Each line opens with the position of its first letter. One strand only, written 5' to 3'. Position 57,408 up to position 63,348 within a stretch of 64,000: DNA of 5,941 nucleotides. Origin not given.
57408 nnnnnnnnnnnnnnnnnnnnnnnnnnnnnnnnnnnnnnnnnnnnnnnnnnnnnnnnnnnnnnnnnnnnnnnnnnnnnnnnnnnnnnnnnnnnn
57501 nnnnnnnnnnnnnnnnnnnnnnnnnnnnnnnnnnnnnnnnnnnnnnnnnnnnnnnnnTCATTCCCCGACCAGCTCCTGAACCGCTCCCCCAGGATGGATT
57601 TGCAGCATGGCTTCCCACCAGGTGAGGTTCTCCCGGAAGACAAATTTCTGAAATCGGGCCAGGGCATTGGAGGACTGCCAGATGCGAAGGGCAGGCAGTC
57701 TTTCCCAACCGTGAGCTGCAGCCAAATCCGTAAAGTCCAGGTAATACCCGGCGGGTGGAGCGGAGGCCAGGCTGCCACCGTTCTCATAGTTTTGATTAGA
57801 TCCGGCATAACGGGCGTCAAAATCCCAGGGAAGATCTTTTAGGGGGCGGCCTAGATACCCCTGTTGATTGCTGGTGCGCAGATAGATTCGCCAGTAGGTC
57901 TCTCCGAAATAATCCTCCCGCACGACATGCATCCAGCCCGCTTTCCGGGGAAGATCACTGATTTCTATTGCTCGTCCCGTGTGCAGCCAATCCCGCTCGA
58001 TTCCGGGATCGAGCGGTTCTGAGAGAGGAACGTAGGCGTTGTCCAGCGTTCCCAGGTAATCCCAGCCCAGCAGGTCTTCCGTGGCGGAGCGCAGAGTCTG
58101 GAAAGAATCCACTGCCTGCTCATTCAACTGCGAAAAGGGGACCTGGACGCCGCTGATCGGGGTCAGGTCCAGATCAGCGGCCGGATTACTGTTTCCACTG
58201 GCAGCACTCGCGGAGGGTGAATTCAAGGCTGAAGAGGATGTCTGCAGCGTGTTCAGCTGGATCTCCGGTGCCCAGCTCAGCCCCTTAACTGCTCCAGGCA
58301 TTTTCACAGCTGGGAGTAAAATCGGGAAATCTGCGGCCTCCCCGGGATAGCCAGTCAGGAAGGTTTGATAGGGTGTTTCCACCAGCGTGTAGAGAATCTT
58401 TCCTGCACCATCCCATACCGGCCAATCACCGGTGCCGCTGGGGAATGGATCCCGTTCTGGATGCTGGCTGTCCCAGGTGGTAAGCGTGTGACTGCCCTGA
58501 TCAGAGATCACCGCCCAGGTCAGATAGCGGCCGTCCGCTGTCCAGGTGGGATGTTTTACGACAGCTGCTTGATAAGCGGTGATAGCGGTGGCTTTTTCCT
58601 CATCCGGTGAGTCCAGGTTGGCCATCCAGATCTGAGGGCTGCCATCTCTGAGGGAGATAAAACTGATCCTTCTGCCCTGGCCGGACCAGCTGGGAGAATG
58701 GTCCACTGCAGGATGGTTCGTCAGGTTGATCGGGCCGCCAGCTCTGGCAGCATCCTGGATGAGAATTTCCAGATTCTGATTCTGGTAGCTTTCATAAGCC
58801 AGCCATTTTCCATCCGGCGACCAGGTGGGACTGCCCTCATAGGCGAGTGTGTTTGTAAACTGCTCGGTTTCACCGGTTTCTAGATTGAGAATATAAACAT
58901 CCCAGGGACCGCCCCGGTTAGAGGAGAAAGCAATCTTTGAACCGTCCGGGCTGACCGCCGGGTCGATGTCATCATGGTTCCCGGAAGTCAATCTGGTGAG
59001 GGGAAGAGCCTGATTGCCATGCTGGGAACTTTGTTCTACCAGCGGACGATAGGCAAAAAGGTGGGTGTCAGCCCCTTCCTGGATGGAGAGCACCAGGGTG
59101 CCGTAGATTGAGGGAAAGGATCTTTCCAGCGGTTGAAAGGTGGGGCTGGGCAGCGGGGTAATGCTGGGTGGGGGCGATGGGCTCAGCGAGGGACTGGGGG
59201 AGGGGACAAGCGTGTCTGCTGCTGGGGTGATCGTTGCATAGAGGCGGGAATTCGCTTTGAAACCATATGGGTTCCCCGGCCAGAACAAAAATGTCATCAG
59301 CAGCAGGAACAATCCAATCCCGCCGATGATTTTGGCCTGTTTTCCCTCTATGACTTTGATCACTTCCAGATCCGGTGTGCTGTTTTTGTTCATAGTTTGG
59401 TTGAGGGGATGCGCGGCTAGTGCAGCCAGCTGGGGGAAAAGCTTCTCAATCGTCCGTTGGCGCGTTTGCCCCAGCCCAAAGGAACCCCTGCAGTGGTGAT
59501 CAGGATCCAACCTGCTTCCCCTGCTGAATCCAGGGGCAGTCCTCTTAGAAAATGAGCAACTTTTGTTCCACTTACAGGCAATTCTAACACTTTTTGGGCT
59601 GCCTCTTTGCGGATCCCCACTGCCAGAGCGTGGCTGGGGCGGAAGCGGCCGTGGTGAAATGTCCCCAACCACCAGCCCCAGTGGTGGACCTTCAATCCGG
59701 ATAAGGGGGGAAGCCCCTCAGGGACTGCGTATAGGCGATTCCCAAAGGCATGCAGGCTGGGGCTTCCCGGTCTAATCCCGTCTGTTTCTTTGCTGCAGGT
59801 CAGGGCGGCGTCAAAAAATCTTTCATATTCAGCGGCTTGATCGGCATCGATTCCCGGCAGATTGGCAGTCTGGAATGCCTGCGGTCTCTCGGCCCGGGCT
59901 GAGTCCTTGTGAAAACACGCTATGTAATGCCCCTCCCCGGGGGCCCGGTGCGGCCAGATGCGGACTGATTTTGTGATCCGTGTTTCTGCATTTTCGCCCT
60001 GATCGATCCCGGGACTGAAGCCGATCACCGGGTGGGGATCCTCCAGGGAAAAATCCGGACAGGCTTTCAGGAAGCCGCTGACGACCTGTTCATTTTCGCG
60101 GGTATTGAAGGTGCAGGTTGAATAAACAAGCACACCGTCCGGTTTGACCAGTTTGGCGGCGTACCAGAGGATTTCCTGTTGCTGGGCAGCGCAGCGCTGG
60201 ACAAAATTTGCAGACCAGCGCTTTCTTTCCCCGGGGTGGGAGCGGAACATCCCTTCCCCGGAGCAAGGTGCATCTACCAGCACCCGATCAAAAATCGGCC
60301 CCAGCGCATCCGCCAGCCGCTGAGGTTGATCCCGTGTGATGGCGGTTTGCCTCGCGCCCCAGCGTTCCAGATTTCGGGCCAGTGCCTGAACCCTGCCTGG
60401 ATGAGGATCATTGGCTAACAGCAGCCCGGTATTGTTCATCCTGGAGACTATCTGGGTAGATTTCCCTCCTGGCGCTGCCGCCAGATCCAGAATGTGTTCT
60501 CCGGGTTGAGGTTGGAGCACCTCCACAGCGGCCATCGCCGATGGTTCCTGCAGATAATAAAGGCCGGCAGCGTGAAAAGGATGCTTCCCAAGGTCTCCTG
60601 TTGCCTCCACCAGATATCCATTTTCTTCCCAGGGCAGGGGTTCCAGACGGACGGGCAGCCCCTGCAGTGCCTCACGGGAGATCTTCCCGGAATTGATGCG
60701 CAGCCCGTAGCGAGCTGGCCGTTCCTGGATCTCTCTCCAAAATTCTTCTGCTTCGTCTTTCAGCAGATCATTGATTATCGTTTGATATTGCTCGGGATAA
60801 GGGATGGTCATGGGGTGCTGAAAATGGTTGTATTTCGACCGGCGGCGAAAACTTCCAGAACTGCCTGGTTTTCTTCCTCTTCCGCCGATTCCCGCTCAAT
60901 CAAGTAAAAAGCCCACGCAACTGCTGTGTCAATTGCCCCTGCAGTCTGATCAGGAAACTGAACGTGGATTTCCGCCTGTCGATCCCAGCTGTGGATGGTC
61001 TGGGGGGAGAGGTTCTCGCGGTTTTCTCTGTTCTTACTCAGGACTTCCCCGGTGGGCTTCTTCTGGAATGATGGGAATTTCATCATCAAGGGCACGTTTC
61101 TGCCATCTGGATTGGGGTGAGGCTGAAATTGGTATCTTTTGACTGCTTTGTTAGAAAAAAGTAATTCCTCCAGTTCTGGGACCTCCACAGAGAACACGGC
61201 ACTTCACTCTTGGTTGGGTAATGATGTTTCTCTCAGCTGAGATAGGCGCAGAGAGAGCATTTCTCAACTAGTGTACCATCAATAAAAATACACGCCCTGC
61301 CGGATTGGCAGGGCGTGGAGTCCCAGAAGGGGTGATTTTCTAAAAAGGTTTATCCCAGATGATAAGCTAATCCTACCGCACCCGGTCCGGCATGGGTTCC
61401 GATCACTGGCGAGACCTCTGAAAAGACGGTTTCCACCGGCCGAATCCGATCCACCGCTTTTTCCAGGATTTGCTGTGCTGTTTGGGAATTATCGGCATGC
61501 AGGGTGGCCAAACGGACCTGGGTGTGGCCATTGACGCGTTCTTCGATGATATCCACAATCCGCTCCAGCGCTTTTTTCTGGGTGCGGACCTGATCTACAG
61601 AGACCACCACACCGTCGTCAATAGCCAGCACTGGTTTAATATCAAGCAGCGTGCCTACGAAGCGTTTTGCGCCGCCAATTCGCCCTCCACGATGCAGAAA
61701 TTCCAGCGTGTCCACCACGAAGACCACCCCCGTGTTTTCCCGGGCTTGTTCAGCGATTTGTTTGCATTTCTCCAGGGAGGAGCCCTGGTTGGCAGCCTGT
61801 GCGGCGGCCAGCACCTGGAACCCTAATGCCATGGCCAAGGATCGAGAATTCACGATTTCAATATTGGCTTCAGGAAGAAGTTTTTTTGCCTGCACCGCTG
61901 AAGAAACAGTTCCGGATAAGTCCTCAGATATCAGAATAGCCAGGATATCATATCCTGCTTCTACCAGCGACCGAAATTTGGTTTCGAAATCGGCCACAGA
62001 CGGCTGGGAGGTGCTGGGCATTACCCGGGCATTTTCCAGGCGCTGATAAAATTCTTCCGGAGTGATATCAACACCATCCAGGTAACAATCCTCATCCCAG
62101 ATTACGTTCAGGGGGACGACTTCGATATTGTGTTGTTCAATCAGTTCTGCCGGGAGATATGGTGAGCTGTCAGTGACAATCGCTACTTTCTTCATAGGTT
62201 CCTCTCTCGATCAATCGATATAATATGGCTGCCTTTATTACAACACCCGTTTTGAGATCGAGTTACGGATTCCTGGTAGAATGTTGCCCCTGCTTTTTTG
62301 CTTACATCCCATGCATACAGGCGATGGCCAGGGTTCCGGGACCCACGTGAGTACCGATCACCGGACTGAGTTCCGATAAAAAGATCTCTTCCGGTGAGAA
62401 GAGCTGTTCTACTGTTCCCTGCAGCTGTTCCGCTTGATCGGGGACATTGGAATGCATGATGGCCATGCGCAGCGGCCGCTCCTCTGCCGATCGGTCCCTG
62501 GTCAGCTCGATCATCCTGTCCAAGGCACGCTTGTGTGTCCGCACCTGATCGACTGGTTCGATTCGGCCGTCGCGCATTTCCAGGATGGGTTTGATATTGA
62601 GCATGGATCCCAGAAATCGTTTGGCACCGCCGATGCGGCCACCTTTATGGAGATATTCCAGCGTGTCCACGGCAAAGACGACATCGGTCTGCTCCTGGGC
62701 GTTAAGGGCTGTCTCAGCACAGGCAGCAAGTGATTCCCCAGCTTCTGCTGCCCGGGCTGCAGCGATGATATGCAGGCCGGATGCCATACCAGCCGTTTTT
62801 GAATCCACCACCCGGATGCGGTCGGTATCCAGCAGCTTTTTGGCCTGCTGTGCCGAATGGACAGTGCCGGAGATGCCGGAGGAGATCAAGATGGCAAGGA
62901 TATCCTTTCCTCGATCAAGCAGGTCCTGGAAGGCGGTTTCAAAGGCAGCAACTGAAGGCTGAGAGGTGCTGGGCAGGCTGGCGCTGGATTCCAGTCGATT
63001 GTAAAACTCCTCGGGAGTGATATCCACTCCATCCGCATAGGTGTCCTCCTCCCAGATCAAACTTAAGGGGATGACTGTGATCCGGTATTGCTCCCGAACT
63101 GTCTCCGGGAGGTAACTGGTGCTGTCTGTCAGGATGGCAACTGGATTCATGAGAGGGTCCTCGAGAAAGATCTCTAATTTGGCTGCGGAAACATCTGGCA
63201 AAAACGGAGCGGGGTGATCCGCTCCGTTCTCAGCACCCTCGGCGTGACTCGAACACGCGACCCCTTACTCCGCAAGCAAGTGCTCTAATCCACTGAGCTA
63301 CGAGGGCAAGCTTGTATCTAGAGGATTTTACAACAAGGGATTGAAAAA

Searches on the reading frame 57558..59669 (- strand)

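Call 31: search_protein_families(library=pfam, proteins=[window:57558-59669:-], max_evalue=0.0001)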
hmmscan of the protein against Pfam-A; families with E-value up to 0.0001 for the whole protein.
window:57558-59669:- (703 aa): 1 family
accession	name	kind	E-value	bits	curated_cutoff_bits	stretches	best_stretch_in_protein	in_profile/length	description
PF07676.18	PD40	-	3.3e-33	113.3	20.9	3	224-260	1-38/38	WD40-like Beta Propeller Repeat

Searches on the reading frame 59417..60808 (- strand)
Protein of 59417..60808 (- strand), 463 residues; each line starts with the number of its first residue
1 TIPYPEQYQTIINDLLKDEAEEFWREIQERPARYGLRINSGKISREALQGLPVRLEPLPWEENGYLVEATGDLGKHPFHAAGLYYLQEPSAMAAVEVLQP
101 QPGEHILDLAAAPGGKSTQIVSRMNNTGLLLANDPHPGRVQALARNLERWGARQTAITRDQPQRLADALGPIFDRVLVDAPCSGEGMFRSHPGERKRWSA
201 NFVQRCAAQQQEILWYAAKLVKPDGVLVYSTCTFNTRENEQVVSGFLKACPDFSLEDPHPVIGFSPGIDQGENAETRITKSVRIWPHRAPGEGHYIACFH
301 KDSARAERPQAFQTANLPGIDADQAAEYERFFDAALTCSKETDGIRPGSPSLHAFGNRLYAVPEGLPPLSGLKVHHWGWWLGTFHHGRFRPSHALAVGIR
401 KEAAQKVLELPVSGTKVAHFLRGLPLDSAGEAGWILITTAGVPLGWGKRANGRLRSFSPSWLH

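Call 31: search_protein_families(library=pfam, proteins=[window:59417-60808:-], max_evalue=0.0001)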
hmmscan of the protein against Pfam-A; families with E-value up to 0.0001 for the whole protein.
window:59417-60808:- (463 aa): 4 families
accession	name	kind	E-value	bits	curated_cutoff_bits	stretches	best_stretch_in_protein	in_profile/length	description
PF01189.24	Methyltr_RsmB-F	-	1.5e-47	162.3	27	1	97-299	3-198/199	16S rRNA methyltransferase RsmB/F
PF17125.10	Methyltr_RsmF_N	-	1.9e-21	76.7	34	1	5-89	2-86/86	N-terminal domain of 16S rRNA methyltransferase RsmF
PF17126.11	RsmF_methylt_CI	-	3.6e-16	59.4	27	1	350-398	12-60/61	RsmF rRNA methyltransferase first C-terminal domain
PF13636.12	Methyltranf_PUA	-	8.6e-10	39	27.6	1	418-460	2-45/49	RNA-binding PUA-like domain of methyltransferase RsmF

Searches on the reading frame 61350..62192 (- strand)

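Call 67: search_protein_families(library=pfam, proteins=[window:61350-62192:-], max_evalue=0.01)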
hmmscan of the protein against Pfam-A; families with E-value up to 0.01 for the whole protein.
window:61350-62192:- (280 aa): 2 families
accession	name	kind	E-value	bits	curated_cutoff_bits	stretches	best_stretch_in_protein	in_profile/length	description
PF02645.21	DegV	-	1.4e-93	313.7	27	1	2-277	1-277/280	Uncharacterised protein, DegV family COG1307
PF13684.11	FakA-like_C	-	0.00056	19.8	23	1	61-214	29-164/216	Fatty acid kinase subunit A-like, C-terminal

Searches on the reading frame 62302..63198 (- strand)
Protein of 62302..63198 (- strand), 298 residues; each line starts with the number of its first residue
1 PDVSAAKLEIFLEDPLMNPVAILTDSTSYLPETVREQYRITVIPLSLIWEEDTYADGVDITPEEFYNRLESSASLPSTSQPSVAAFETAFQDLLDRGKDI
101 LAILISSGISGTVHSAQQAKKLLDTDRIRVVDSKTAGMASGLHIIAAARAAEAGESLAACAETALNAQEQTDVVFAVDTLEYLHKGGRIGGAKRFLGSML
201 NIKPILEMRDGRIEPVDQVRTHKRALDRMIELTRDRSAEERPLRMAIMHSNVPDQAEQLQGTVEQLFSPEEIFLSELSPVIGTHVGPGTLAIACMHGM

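Call 67: search_protein_families(library=pfam, proteins=[window:62302-63198:-], max_evalue=0.01)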
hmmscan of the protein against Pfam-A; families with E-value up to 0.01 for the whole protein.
window:62302-63198:- (298 aa): 2 families
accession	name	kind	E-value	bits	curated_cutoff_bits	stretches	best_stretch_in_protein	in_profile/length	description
PF02645.21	DegV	-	1e-92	310.9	27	1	20-294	2-277/280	Uncharacterised protein, DegV family COG1307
PF13684.11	FakA-like_C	-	0.0038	17.1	23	1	110-216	56-147/216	Fatty acid kinase subunit A-like, C-terminal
